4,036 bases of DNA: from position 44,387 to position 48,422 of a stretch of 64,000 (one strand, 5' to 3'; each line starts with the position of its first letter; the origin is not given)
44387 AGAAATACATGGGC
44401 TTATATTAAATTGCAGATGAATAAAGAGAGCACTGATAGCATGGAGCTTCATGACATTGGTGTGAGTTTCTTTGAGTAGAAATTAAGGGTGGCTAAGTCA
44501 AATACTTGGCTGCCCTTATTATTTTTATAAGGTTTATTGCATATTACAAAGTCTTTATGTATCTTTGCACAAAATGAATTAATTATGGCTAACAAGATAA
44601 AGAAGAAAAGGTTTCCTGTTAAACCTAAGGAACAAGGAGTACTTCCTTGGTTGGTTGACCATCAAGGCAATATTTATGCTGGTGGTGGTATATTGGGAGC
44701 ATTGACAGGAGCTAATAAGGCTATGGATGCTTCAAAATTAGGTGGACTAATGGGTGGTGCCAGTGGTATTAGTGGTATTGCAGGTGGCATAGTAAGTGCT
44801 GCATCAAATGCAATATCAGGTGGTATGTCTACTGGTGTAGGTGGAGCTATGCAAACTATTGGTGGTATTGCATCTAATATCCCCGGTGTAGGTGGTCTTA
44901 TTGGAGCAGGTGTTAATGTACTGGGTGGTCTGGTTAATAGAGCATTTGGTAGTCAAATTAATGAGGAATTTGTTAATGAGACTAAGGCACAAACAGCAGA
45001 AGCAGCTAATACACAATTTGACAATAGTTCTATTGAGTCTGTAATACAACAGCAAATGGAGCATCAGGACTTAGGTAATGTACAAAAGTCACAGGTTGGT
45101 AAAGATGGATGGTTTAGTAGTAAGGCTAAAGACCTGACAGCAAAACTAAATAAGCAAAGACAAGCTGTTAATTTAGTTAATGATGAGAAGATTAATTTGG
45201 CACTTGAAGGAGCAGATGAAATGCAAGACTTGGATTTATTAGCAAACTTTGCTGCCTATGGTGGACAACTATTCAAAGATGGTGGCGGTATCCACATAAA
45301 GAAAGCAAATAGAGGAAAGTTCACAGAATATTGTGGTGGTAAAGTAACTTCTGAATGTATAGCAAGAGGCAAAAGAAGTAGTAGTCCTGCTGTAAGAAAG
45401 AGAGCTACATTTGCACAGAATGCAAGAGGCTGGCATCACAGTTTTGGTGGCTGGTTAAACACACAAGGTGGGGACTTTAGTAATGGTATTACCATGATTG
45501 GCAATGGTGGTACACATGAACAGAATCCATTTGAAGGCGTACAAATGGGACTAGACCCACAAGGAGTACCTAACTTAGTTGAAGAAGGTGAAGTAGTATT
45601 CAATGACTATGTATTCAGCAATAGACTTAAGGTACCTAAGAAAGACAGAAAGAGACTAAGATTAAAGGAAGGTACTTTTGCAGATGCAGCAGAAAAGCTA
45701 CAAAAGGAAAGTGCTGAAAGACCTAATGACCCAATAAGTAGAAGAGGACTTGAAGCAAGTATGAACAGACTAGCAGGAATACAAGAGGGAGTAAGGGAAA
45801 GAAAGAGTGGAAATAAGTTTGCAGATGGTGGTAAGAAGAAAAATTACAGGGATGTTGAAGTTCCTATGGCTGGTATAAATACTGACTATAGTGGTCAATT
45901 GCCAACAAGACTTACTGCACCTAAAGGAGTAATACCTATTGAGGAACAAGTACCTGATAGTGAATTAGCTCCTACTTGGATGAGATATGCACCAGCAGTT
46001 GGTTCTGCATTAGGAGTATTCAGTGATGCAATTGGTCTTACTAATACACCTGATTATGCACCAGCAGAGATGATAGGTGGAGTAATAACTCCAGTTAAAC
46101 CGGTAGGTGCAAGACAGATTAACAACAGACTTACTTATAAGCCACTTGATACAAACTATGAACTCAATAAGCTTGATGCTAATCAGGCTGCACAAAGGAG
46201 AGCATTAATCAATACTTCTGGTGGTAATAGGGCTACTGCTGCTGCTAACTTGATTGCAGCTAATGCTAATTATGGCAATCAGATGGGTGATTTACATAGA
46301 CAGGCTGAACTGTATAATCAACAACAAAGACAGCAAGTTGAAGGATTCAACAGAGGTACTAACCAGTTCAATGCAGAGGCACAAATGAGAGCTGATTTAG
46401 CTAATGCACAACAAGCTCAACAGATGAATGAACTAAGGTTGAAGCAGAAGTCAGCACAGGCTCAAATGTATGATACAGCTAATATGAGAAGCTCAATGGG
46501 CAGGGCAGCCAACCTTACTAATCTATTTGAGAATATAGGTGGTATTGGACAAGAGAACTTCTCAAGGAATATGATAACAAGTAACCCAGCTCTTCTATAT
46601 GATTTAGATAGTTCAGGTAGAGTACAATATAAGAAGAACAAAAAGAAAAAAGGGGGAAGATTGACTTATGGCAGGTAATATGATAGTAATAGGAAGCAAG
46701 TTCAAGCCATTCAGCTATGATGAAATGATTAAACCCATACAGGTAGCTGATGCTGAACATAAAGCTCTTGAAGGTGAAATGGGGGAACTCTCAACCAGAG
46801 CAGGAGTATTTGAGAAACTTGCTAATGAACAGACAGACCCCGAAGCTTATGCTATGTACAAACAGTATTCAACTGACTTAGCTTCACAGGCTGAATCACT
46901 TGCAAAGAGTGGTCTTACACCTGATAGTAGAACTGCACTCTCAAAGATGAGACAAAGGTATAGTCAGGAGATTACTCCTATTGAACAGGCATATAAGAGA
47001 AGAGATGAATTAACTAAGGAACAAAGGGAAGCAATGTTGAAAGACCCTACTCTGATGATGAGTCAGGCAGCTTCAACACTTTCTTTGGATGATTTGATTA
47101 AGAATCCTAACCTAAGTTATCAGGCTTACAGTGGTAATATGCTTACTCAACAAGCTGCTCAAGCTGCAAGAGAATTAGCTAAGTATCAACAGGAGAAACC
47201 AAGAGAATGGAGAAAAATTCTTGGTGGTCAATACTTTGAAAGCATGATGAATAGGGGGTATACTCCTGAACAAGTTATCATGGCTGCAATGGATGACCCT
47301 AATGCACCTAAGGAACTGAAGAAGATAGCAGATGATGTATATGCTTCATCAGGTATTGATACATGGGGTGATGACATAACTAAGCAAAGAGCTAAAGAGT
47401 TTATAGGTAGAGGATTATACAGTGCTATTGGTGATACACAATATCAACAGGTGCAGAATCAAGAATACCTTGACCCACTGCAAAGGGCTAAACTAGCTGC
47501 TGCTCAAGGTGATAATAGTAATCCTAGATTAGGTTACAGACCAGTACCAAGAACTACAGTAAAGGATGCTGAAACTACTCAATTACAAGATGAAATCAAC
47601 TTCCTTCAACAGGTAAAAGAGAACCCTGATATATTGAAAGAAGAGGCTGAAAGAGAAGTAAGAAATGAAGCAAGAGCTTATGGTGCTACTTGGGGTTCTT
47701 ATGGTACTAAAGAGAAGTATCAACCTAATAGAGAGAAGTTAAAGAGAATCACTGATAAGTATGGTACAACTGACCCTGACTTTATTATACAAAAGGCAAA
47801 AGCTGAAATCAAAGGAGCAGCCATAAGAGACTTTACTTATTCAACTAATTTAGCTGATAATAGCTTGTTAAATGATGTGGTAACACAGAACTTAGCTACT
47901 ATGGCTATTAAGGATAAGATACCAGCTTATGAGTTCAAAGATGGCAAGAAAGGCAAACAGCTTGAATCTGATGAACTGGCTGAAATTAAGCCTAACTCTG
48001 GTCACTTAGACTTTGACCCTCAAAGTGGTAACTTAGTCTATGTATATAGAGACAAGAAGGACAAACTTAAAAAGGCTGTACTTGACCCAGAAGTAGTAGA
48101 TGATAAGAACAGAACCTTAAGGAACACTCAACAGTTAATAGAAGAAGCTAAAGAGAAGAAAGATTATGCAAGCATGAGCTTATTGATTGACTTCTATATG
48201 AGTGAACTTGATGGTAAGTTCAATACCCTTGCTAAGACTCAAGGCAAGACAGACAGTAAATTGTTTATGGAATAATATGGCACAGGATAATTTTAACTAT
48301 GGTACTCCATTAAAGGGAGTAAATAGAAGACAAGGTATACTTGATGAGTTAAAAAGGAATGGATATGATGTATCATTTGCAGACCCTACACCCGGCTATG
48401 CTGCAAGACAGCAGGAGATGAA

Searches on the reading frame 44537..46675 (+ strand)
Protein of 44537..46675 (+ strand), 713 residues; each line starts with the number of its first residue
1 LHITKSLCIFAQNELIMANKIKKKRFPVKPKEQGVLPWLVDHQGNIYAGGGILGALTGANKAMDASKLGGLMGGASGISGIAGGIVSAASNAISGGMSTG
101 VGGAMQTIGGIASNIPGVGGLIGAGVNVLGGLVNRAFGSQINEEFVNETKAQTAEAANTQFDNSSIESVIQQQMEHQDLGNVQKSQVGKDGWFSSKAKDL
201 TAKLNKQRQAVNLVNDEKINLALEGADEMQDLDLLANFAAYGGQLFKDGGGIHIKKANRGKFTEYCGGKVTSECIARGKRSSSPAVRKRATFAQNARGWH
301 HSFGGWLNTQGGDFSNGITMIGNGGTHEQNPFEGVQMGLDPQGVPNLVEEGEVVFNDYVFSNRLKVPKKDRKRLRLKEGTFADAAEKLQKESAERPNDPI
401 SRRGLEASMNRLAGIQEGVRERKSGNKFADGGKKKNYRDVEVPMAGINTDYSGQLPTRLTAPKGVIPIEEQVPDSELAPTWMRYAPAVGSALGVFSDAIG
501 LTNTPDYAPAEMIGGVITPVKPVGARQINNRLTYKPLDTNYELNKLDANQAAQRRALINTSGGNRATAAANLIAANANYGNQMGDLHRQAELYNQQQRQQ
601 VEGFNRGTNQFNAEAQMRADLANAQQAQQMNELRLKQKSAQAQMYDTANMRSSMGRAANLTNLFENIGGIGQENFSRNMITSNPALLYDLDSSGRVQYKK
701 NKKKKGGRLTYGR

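Call 13: search_protein_families(library=phrogs, proteins=[window:44537-46675:+], max_evalue=0.001)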
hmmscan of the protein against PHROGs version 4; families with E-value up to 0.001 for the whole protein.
window:44537-46675:+ (713 aa): 0 families

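Call 49: search_protein_families(library=pfam, proteins=[window:44537-46675:+], max_evalue=0.01)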
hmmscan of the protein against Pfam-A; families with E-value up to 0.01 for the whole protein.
window:44537-46675:+ (713 aa): 1 family
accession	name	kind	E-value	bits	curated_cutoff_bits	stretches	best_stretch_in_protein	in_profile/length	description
PF25725.1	crAss_CARG1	-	2.1e-59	199.8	27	1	302-425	2-125/133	Crassvirus cargo protein 1 domain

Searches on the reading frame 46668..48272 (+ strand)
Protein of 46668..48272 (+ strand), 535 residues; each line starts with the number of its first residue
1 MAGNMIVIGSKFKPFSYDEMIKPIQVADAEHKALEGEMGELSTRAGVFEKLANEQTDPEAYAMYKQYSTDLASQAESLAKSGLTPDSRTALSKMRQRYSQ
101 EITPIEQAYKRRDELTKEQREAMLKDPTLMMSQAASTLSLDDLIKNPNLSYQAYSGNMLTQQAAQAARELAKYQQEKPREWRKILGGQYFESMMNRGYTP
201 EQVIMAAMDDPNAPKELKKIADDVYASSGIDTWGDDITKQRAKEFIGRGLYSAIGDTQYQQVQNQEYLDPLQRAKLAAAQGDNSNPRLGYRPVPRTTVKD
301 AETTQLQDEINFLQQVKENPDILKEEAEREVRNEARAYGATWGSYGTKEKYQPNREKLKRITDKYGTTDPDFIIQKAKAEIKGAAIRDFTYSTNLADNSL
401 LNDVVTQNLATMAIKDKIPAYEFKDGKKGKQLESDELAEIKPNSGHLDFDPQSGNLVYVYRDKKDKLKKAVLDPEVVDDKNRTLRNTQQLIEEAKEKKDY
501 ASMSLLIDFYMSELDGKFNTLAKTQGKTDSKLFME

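Call 13: search_protein_families(library=phrogs, proteins=[window:46668-48272:+], max_evalue=0.001)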
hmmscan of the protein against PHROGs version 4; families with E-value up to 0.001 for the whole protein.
window:46668-48272:+ (535 aa): 0 families

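Call 49: search_protein_families(library=pfam, proteins=[window:46668-48272:+], max_evalue=0.01)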
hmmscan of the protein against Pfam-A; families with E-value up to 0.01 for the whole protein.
window:46668-48272:+ (535 aa): 1 family
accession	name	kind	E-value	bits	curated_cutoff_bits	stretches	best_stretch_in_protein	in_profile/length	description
PF25712.1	crAss_CARGO2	-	1.3e-136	457.1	27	1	1-529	1-543/544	Crassvirus Cargo protein 2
